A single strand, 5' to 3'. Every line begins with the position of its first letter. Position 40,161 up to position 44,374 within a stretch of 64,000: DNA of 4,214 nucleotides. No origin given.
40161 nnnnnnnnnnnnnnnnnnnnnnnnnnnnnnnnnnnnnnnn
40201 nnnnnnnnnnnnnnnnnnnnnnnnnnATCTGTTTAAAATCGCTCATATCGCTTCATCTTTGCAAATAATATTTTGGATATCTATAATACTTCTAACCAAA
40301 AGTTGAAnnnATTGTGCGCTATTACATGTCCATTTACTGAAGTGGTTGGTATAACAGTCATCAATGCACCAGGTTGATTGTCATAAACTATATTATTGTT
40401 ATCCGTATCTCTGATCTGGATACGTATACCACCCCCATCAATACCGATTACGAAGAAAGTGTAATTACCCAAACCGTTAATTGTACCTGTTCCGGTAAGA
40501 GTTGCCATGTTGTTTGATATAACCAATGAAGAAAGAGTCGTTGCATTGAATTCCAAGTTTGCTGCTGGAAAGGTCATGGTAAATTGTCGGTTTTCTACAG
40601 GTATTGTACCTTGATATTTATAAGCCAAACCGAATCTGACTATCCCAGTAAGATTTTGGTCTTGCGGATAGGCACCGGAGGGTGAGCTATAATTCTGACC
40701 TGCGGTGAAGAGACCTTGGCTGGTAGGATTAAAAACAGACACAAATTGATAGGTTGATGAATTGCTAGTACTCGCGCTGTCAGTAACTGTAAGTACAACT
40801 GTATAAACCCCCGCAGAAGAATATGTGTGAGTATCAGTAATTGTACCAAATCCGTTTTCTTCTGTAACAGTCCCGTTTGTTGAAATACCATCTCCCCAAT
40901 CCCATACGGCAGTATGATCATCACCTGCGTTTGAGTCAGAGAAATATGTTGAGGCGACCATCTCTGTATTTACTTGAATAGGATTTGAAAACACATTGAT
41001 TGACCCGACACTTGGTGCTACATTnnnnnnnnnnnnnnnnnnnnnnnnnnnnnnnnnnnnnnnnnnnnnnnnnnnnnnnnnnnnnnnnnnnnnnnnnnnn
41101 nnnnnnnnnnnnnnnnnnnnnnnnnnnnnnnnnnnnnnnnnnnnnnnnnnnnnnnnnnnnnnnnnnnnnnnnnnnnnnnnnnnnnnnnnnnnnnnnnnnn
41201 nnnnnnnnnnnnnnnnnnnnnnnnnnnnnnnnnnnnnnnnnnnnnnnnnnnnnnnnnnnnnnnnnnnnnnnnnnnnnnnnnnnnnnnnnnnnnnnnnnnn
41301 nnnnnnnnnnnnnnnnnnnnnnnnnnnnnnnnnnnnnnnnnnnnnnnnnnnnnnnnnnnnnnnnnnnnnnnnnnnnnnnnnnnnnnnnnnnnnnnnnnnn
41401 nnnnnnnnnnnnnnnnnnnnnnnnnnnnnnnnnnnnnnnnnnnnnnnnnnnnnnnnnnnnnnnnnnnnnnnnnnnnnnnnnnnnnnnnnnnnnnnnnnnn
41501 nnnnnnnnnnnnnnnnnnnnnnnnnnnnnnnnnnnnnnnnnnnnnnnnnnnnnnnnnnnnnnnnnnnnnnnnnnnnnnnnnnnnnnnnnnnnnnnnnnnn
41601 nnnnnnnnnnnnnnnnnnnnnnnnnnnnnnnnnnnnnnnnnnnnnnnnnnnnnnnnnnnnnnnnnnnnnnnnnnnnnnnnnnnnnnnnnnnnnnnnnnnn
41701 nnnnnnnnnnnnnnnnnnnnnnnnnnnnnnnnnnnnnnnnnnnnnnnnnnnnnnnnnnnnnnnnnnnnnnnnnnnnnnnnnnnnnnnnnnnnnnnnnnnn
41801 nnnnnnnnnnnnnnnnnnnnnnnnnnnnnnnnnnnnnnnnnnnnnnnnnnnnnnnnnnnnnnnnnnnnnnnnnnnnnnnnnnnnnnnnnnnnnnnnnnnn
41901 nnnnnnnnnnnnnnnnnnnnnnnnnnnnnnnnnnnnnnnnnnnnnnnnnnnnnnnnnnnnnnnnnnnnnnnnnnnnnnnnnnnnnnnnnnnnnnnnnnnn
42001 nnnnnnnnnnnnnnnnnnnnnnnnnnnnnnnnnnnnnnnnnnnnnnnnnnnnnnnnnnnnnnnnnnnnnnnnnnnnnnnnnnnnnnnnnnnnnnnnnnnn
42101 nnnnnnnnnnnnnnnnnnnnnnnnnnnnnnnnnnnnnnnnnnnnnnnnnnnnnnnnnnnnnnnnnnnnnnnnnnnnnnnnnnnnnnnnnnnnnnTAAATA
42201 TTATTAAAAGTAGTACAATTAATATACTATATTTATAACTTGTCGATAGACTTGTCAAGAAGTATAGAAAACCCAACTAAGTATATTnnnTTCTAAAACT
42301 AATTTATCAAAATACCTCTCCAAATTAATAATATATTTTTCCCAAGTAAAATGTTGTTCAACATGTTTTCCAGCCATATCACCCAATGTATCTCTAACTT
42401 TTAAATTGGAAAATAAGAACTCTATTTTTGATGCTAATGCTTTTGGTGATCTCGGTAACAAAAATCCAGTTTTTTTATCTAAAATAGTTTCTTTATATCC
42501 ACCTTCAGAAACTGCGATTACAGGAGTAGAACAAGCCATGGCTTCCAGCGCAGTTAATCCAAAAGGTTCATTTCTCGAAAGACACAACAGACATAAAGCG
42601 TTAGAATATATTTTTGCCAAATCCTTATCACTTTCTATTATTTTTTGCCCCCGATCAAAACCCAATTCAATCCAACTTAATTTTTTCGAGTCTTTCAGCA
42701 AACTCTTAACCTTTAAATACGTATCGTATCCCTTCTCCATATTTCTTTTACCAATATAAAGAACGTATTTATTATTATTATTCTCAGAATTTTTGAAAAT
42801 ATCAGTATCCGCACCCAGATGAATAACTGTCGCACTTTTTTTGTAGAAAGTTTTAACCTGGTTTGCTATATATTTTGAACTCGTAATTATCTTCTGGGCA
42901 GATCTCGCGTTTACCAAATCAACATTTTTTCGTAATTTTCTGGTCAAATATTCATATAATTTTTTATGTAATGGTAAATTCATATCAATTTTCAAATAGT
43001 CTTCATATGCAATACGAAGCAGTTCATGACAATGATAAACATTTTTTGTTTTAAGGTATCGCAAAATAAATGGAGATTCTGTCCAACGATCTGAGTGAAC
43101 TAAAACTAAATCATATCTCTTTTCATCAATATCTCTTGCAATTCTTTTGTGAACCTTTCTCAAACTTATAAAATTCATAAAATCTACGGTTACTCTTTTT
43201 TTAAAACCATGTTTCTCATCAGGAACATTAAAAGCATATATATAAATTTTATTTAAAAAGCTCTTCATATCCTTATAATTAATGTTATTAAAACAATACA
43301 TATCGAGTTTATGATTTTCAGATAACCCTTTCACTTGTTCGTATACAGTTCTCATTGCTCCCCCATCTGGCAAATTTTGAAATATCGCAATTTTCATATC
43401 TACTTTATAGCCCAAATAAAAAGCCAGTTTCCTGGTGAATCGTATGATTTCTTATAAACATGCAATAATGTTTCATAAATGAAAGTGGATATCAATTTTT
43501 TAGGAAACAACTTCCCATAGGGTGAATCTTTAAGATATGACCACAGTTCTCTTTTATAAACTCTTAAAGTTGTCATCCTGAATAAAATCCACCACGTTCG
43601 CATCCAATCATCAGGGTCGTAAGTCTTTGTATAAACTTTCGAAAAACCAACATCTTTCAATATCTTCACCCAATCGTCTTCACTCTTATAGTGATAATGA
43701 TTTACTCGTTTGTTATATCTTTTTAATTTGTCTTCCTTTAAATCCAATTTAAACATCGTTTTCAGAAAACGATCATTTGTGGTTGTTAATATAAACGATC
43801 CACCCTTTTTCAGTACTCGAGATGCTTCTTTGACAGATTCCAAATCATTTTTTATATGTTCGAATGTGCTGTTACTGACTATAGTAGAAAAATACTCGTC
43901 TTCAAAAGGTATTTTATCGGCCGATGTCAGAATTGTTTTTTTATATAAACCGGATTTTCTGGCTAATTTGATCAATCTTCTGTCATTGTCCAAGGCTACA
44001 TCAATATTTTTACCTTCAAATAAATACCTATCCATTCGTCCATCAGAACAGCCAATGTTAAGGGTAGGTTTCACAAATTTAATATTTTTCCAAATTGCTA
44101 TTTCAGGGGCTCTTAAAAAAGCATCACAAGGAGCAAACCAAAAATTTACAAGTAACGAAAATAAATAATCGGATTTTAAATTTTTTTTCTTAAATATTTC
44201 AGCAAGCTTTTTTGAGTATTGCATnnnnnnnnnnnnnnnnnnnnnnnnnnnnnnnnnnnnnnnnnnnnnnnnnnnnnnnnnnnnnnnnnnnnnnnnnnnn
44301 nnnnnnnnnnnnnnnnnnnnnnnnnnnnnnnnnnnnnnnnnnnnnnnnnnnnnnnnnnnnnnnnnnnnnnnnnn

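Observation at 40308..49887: Two large secreted proteins embedded in the glycan locus share a PKD domain plus a novel ~150-aa C-terminal module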

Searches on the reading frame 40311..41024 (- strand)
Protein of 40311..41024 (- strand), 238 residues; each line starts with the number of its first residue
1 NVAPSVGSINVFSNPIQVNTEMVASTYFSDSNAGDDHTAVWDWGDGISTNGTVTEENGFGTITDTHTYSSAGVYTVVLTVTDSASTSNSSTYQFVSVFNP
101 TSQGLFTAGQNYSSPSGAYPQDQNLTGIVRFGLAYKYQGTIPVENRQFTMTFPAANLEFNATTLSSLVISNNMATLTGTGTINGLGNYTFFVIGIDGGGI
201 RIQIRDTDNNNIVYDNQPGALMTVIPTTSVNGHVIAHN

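Call 56: predict_structure(alignment_id=A3)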
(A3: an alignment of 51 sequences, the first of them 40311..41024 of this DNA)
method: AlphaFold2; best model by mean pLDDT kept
length: 238 residues; sequences in the alignment: 51
mean_pLDDT: 88.5   pTM: 0.73
mean pLDDT of the five models: 88.5, 88.1, 87.2, 85.4, 79.6
residues with pLDDT >= 90: 149; 70-90: 66; 50-70: 20; < 50: 3
segments of 3 or more residues with pLDDT < 50: 141-143
pLDDT, mean of each block of 10 residues (from residue 1): 95 86 97 96 97 97 96 92 97 84 66 94 94 68 64 92 84 88 96 87 96 96 89 69
secondary structure, 60 per line:
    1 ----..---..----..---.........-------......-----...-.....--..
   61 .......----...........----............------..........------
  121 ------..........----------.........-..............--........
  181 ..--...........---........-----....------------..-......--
elements in order: E21-29 E37-42 E48-50 E52-56 E59-67 E72-82 E87-98 E105-114 E127-136 E147-152 E157-170 E173-182 E185-195 E199-206 E212-215 E231-236

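Call 60: fold_search(model_id=the predicted structure, library=pdb)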
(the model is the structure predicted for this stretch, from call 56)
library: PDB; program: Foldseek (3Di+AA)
matches with E <= 10: 1719; with E <= 0.001: 5
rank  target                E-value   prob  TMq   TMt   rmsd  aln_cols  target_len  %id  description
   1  4aqo                  3.3e-04  1.00  0.29  0.73   4.0       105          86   23  CRYSTAL STRUCTURE OF THE CALCIUM BOUND PKD-like DOMAIN OF COLLAGENASE G FROM CLOSTRIDIUM HISTOLYTICUM AT 0.99 ANGSTROM R (released 2013-06-05)
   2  2c26                  4.3e-04  1.00  0.36  0.34  13.1       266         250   18  Structural basis for the promiscuous specificity of the carbohydrate- binding modules from the beta-sandwich super famil (released 2005-10-18)
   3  5zo1_A                4.5e-04  1.00  0.32  0.27  15.7       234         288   13  Crystal structure of mouse nectin-like molecule 4 (mNecl-4) full ectodomain (Ig1-Ig3), 2.2A (released 2019-01-30)
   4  4tn9_A                5.0e-04  1.00  0.29  0.75   3.8       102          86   24  Crystal structure of Clostridium histolyticum ColG collagenase polycystic kidney disease-like domain at 1.4 Angstrom r (released 2015-03-11)
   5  4jrw_A                6.1e-04  1.00  0.29  0.75   3.8       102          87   24  Crystal structure of Clostridium histolyticum colg collagenase PKD domain 2 at 1.6 Angstrom resolution (released 2014-05-21)
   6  7mfr_B                1.2e-03  0.97  0.27  0.29  14.1       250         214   10  Crystal Structure of a Fab fragment bound to peptide GGM (released 2021-06-16)
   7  8og0_H                1.3e-03  0.99  0.30  0.33  14.4       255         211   10  Crystal structure of MJF14-6-4-2 Fab fragment in complex with epitope peptide (released 2024-03-27)
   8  6aem_A                1.4e-03  1.00  0.30  0.77   3.1        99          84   26  Crystal structure of the PKD1 domain of Vibrio anguillarum Epp (released 2018-12-12)
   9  2y72_A                1.4e-03  1.00  0.29  0.76   3.8       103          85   21  Crystal structure of the PKD Domain of Collagenase G from Clostridium Histolyticum at 1.18 Angstrom Resolution. (released 2011-09-28)
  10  4kwu                  1.4e-03  1.00  0.31  0.09  14.2       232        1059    7  1.9 Angstrom resolution crystal structure of uncharacterized protein lmo2446 from Listeria monocytogenes EGD-e in comple (released 2013-06-19)
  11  5zo2_C                1.4e-03  1.00  0.31  0.26  15.6       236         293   12  Crystal structure of mouse nectin-like molecule 4 (mNecl-4) full ectodomain in complex with mouse nectin-like molecule (released 2019-01-30)
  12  5i0d_A                1.5e-03  1.00  0.30  0.08  14.2       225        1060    8  Cycloalternan-forming enzyme from Listeria monocytogenes in complex with cycloalternan (released 2016-12-14)
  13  5k3x_A                1.6e-03  1.00  0.30  0.21   4.9       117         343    8  Crystal Structure of the sulfite dehydrogenase, SorT R78K mutant from Sinorhizobium meliloti (released 2017-05-24)
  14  4l9d_A                1.8e-03  1.00  0.31  0.82   2.9        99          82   25  Crystal structure of the PKD1 domain from Vibrio cholerae metalloprotease PrtV (released 2013-07-10)
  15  4xed                  2.2e-03  1.00  0.29  0.67   4.8       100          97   23  PKD domain of M14-like peptidase from Thermoplasmatales archaeon SCGC AB-540-F20 (released 2015-05-13)
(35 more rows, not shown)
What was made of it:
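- On PKD domain (PF18911 / PF00801), first half of the cassette: The model superposes on ColG, PrtV and Epp PKD at target-normalised TM-score 0.73-0.82 (call 60).
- Closest known: PKD-containing C-terminal extensions of secreted proteases and collagenases. Same: The PKD half superposes at target-normalised TM-score 0.73-0.82 (call 60).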

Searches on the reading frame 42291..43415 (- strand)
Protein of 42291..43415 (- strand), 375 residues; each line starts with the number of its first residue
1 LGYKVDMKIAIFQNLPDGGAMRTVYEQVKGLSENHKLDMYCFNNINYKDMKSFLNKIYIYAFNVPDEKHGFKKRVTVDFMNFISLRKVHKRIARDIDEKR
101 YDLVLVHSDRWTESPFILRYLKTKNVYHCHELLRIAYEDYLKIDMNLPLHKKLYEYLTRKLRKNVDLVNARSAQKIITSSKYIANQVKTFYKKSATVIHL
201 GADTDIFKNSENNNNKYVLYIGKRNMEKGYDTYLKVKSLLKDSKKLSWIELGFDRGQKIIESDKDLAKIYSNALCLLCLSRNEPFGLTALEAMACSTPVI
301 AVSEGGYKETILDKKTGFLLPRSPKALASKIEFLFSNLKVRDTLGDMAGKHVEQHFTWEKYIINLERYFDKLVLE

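Call 16: search_protein_families(library=pfam, proteins=[window:42291-43415:-], max_evalue=0.001)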
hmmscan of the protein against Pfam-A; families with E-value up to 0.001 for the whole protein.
window:42291-43415:- (375 aa): 5 families
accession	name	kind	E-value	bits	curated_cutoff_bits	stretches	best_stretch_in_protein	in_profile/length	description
PF00534.26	Glycos_transf_1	-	6.4e-25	88.1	26.4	1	262-347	82-168/172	Glycosyl transferases group 1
PF13692.12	Glyco_trans_1_4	-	6.5e-16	59.3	27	1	258-337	62-142/142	Glycosyl transferases group 1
PF13439.12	Glyco_transf_4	-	1.7e-10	41.6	28.5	1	18-205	2-169/170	Glycosyltransferase Family 4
PF20706.3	GT4-conflict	-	5.2e-07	29.4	26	1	264-359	273-379/385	Family 4 Glycosyltransferase in conflict systems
PF13524.12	Glyco_trans_1_2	-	1.8e-06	28.4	25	1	264-362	38-139/144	Glycosyl transferase-like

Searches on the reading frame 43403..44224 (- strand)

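Call 16: search_protein_families(library=pfam, proteins=[window:43403-44224:-], max_evalue=0.001)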
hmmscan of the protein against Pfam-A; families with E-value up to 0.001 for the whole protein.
window:43403-44224:- (274 aa): 5 families
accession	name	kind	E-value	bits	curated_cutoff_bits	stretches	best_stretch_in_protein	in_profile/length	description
PF08241.18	Methyltransf_11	-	4.2e-15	56.6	21.2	1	55-146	1-95/95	Methyltransferase domain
PF13649.12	Methyltransf_25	-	1.1e-09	39.3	27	1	55-142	2-97/97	Methyltransferase domain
PF13489.12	Methyltransf_23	-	1.3e-09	38.5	27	1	53-197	25-162/164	Methyltransferase domain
PF13847.12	Methyltransf_31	-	1e-07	32.2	27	1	54-159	7-123/145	Methyltransferase domain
PF08242.18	Methyltransf_12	-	2e-05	25.7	30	1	55-143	1-97/98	Methyltransferase domain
